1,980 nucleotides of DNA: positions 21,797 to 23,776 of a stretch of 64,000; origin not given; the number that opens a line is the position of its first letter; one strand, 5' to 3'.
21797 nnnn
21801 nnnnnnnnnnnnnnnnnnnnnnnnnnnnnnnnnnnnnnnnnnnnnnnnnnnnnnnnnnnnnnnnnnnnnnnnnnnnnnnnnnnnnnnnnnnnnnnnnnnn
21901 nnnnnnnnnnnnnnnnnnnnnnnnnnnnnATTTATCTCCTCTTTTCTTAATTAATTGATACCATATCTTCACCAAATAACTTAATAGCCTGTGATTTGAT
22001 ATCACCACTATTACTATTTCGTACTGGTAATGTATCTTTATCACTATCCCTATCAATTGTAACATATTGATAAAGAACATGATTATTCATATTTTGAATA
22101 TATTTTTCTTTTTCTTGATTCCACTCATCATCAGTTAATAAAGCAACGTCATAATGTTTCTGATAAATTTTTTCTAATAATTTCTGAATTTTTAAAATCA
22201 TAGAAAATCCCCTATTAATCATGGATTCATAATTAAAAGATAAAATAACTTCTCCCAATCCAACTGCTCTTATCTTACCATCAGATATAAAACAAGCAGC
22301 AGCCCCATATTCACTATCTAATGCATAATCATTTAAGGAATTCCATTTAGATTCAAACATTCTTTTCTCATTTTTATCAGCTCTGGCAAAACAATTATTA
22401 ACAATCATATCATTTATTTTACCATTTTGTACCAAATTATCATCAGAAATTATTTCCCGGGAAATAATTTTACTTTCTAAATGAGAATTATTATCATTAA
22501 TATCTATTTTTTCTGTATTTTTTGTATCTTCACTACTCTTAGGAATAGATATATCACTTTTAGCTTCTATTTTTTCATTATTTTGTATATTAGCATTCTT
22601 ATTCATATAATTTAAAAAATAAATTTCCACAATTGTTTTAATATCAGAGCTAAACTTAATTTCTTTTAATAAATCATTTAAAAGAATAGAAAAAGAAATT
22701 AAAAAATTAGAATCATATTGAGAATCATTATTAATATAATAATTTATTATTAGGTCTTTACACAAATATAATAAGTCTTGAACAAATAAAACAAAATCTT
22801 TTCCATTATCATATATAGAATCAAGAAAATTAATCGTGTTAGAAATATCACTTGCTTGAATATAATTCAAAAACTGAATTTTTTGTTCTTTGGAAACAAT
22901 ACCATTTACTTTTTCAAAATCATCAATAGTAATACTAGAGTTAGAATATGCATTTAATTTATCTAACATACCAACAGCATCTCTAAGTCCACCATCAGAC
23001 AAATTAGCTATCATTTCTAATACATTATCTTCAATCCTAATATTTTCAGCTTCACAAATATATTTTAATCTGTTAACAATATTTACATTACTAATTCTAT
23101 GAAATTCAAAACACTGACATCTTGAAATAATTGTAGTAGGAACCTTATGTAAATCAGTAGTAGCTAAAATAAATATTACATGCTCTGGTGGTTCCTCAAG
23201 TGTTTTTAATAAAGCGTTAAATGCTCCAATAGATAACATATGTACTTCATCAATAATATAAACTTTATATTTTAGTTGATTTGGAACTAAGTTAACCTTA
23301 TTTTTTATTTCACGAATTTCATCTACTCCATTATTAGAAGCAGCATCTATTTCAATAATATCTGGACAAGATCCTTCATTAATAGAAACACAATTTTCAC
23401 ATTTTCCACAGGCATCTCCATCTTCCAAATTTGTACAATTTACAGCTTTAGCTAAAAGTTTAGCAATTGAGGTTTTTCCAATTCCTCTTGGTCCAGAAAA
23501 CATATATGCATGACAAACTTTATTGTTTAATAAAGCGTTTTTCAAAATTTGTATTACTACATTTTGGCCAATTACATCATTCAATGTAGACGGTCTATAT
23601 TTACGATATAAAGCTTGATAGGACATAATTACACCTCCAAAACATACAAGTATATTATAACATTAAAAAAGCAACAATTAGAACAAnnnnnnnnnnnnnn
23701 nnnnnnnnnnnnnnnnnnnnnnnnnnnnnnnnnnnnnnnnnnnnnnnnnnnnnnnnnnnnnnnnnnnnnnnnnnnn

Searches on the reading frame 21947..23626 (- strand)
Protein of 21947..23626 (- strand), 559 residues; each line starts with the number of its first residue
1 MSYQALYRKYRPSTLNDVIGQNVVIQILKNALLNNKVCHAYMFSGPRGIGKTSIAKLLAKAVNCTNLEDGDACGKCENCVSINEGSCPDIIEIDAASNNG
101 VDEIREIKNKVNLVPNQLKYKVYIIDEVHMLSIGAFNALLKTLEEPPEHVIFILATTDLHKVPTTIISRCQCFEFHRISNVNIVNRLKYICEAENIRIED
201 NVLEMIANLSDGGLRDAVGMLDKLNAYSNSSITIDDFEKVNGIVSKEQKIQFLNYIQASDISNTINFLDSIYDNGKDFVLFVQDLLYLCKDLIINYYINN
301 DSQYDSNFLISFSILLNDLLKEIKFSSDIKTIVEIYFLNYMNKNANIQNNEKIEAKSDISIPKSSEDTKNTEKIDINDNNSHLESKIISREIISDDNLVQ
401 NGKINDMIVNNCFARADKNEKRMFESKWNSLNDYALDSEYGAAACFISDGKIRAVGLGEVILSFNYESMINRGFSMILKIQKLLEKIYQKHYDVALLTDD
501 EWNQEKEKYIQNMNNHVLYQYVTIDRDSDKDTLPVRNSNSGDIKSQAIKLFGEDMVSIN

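Call 55: search_protein_families(library=pfam, proteins=[window:21947-23626:-], max_evalue=0.00001)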
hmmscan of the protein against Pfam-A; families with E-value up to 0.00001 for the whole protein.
window:21947-23626:- (559 aa): 6 families
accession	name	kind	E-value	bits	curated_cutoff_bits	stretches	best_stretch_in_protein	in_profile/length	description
PF13177.12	DNA_pol3_delta2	-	1.9e-47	161.7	27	1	21-177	2-159/161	DNA polymerase III, delta subunit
PF00004.35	AAA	-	1.7e-11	45.1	21.2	1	42-171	2-124/131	ATPase family associated with various cellular activities (AAA)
PF21960.2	RCF1-5-like_lid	-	6.2e-09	36.1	27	1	186-221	2-38/43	RCF1/5-like, AAA+ ATPase lid domain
PF22608.2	DNAX_ATPase_lid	-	3e-08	33.8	27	1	183-225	2-44/49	DNA polymerase III clamp loader subunit, ATPase lid domain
PF05496.18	RuvB_N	-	7.7e-06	26.2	27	0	11-64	2-59/159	Holliday junction DNA helicase RuvB P-loop domain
PF13479.12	AAA_24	-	7.8e-06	26.3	27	0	43-132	7-77/195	AAA domain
